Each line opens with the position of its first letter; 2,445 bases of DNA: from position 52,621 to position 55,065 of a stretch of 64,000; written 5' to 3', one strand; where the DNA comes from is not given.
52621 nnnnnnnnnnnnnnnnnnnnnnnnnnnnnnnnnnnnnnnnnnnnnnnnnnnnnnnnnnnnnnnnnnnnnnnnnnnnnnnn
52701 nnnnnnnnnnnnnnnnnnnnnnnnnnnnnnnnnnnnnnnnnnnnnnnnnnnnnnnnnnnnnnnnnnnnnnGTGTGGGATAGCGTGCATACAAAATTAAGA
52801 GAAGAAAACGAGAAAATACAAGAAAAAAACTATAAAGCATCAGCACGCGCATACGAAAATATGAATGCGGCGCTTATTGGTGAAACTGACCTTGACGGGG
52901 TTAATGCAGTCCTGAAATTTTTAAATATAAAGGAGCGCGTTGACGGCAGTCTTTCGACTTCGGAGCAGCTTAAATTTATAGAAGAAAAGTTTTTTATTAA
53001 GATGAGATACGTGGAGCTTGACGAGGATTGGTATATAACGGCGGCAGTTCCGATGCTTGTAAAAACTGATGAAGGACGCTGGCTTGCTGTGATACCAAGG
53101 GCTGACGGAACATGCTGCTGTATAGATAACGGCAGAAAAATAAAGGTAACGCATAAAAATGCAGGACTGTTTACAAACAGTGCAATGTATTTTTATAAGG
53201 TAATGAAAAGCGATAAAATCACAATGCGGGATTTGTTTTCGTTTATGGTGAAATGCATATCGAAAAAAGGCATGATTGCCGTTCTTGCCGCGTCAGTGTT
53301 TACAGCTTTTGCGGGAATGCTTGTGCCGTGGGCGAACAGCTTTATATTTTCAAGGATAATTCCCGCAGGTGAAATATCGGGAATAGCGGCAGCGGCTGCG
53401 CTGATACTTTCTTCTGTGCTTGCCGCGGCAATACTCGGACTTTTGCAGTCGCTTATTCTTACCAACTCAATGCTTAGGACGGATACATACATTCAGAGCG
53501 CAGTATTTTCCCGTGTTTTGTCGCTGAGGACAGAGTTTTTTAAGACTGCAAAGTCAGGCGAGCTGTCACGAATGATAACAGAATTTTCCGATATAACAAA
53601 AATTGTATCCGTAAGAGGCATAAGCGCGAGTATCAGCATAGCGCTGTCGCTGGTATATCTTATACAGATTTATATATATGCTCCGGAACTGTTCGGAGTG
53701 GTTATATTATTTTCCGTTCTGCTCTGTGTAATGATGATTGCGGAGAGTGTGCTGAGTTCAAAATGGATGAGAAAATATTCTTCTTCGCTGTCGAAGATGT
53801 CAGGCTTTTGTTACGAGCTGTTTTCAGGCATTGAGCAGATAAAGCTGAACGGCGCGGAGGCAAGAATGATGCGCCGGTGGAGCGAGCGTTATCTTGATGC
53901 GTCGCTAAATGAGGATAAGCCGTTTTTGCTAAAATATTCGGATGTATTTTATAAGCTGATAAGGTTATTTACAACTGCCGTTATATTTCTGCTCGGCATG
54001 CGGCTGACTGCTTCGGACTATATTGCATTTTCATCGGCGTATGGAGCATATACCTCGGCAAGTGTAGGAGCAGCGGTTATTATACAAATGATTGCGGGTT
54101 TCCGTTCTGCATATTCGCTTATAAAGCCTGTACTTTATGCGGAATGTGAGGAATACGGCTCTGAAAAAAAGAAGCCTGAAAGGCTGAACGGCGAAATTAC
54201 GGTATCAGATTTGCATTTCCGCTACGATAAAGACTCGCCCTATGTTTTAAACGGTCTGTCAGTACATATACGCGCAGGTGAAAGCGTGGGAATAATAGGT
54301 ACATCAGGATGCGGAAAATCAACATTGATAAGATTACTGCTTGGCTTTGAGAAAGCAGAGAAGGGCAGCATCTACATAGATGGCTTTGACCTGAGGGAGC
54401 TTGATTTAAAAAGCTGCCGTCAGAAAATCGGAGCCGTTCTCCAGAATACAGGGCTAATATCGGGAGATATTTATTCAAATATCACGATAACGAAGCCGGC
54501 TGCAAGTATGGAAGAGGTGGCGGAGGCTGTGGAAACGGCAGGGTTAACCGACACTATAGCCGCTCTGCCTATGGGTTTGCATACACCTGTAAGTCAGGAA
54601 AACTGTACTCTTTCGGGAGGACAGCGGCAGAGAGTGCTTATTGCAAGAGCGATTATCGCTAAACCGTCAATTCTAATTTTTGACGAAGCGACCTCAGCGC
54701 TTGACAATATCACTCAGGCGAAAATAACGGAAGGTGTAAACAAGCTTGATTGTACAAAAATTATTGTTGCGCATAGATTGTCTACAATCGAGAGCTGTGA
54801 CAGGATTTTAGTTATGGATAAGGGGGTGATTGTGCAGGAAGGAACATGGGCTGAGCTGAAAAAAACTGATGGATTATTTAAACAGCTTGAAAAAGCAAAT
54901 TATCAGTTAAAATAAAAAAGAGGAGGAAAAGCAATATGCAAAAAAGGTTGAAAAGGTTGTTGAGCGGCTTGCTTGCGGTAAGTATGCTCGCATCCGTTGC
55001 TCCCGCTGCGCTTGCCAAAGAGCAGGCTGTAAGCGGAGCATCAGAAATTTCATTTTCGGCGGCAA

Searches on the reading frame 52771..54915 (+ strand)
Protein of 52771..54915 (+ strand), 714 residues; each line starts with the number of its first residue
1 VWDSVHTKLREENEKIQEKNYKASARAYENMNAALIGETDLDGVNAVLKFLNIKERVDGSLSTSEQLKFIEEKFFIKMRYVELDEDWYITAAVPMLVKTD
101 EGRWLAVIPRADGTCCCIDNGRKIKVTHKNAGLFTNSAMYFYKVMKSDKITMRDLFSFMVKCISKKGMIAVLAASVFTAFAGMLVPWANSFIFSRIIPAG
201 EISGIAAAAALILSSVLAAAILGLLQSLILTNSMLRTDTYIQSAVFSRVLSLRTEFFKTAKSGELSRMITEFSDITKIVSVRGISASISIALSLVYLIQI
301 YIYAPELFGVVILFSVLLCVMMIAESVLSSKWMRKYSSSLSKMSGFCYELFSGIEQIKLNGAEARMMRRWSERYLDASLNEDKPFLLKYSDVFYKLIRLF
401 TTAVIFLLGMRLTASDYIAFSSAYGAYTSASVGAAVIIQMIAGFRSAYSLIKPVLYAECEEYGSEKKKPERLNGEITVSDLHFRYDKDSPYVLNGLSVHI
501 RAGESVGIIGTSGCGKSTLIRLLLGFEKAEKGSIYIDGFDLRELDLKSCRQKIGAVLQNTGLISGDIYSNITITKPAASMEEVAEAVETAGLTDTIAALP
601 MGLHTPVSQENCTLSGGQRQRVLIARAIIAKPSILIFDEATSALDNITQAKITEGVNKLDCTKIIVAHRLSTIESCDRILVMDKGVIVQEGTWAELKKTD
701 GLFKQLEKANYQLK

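Call 6: search_protein_families(library=ncbifam, proteins=[window:52771-54915:+], max_evalue=0.01)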
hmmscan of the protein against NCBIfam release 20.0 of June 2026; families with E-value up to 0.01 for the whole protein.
window:52771-54915:+ (714 aa): 188 families (the best 25 are shown)
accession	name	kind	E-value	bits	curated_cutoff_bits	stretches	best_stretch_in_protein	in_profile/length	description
TIGR03797.1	NHLM_micro_ABC2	equivalog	1.7e-174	582.1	709.4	1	61-707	29-682/686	NHLP bacteriocin export ABC transporter permease/ATPase subunit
TIGR01846.1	type_I_sec_HlyB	subfamily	7.6e-99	331.9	725.55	1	72-708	42-690/694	type I secretion system permease/ATPase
TIGR03796.1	NHLM_micro_ABC1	equivalog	4.1e-92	309.6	853.3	1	164-706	152-708/710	NHLP family bacteriocin export ABC transporter peptidase/permease/ATPase subunit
TIGR03375.1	type_I_sec_LssB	subfamily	4.6e-92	309.4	693.1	1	164-694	147-686/696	type I secretion system permease/ATPase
TIGR02203.1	MsbA_lipidA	equivalog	3.4e-81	273.4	602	1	165-710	14-569/572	lipid A export permease/ATP-binding protein MsbA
TIGR02204.1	MsbA_rel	hypoth_equivalog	8e-77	259.2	780.4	1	153-708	7-573/576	ABC transporter, permease/ATP-binding protein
TIGR01193.1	bacteriocin_ABC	subfamily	8.1e-70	236.2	523.85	1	142-707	134-706/708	peptide cleavage/export ABC transporter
NF045513.1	HepA_fam_ABC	equivalog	1.2e-69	235.4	725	1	203-705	92-604/610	heterocyst formation ABC transporter subunit HepA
NF010178.0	PRK13657.1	equivalog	1.4e-67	228.5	733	1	168-711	21-571/588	glucan ABC transporter ATP-binding protein/ permease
TIGR00958.1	3a01208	subfamily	3.1e-67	227.4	874.6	2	466-706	469-710/711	antigen peptide transporter 2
NF052233.1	CphA_assoc_ABC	equivalog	3.4e-63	214.2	880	1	209-710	233-743/766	cyanophycin metabolism-associated ABC transporter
TIGR02857.1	CydD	equivalog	7.5e-63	213.3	435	2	461-682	307-529/529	thiol reductant ABC exporter subunit CydD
TIGR01842.1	type_I_sec_PrtD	subfamily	2e-61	208.2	510.15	1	165-697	5-541/544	type I secretion system permease/ATPase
NF008381.0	PRK11176.1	equivalog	7e-58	196.4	867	1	239-711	98-580/582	lipid A ABC transporter ATP-binding protein/permease MsbA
NF008379.0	PRK11174.1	equivalog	7.8e-57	193.2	684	1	460-710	333-584/588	heme ABC transporter permease/ATP-binding protein CydD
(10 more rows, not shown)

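Call 7: search_protein_families(library=pfam, proteins=[window:52771-54915:+], max_evalue=0.01)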
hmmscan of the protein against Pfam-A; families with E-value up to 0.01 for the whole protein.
window:52771-54915:+ (714 aa): 4 families
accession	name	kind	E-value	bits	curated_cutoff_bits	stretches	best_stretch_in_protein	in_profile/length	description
PF00005.33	ABC_tran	-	1.9e-32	113.1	25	1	493-642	1-137/137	ABC transporter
PF00664.28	ABC_membrane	-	1e-18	68.5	28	1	168-424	1-263/274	ABC transporter transmembrane region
PF02463.25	SMC_N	-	4.6e-06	26.7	40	1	566-682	108-211/220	RecF/RecN/SMC N terminal domain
PF13401.12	AAA_22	-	0.0069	17.1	27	0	508-559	10-33/130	AAA domain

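Call 12: find_related_loci(query=window:52771-54915:+, collection=genome_contigs, flank=10000)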
Query window:52771-54915:+ (714 aa) in genome_contigs; peptide patterns used: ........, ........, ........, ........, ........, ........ (x = any residue, [..] = any of these).
141 stretches matched a pattern; 91 encode a relative of the query (tblastn E <= 1e-3); the best 80 are kept; 79 distinct loci.
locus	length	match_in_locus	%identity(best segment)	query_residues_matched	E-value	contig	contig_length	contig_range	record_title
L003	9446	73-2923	84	2-708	0e+0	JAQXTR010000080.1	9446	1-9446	MAG: Clostridiales bacterium isolate SUG1513 k141_1316978, whole genome shotgun sequence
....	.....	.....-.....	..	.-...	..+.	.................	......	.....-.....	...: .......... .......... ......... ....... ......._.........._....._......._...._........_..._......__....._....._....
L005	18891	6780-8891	73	5-708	0e+0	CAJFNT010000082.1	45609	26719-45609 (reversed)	uncultured Clostridia bacterium isolate Coassembly_mag_147 genome assembly, contig: MAGpy_11413_min2k_bin_147_fak87_1109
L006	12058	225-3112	72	5-708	0e+0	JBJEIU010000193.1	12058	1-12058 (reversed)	MAG: Hominilimicola sp. isolate PUUB57_bin.024 NODE_2921_length_12058_cov_4.893443, whole genome shotgun sequence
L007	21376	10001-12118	71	1-706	0e+0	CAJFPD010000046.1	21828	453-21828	Candidatus Alangreenwoodia gallinarii isolate Coassembly_mag_499 genome assembly, contig: MAGpy_11413_min2k_bin_499_fak8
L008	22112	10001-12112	73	5-708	0e+0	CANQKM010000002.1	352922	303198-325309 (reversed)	MAG: uncultured Clostridia bacterium isolate Lapin-030__bin80 genome assembly, contig: Lapin-030__NODE_7_length_352922_c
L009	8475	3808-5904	72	10-708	0e+0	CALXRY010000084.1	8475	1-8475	MAG: uncultured Clostridia bacterium isolate E13__bin172 genome assembly, contig: E13__k127_1120573, whole genome shotgu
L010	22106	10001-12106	69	7-708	0e+0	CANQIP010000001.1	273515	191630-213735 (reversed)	MAG: uncultured Clostridia bacterium isolate Lapin-027__bin96 genome assembly, contig: Lapin-027__NODE_9_length_273515_c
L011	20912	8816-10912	73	10-708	0e+0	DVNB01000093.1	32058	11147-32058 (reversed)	MAG TPA_asm: Candidatus Ornithomonoglobus merdipullorum isolate USAMLcec3-3695 USAMLcec3__C90776_L32058_SRR5280514, whol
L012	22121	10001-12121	71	5-711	0e+0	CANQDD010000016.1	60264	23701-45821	MAG: uncultured Clostridia bacterium isolate Lapin-001__bin71 genome assembly, contig: Lapin-001__NODE_715_length_60264_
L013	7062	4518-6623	70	7-708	0e+0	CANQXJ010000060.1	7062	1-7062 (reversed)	MAG: uncultured Clostridia bacterium isolate Lapin-020__bin117 genome assembly, contig: Lapin-020__NODE_16173_length_706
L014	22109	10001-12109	69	4-706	0e+0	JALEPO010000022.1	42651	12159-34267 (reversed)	MAG: Clostridia bacterium isolate SUG219 k141_1636788, whole genome shotgun sequence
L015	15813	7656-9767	72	5-708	0e+0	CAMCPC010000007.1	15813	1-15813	MAG: uncultured Oscillospiraceae bacterium isolate SRR17382104_bin.13_metaWRAP_v1.3_MAG genome assembly, contig: ERZ1054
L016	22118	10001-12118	71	1-708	0e+0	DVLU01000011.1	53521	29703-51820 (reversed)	MAG TPA_asm: Candidatus Ornithomonoglobus intestinigallinarum isolate CHK181-108 CHK181__C20692_L53521_ERR3414576, whole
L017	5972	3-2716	56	10-709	0e+0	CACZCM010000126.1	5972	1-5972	MAG: uncultured Ruminococcus sp. isolate RUG12488 genome assembly, contig: RUG12488_asm_126, whole genome shotgun sequen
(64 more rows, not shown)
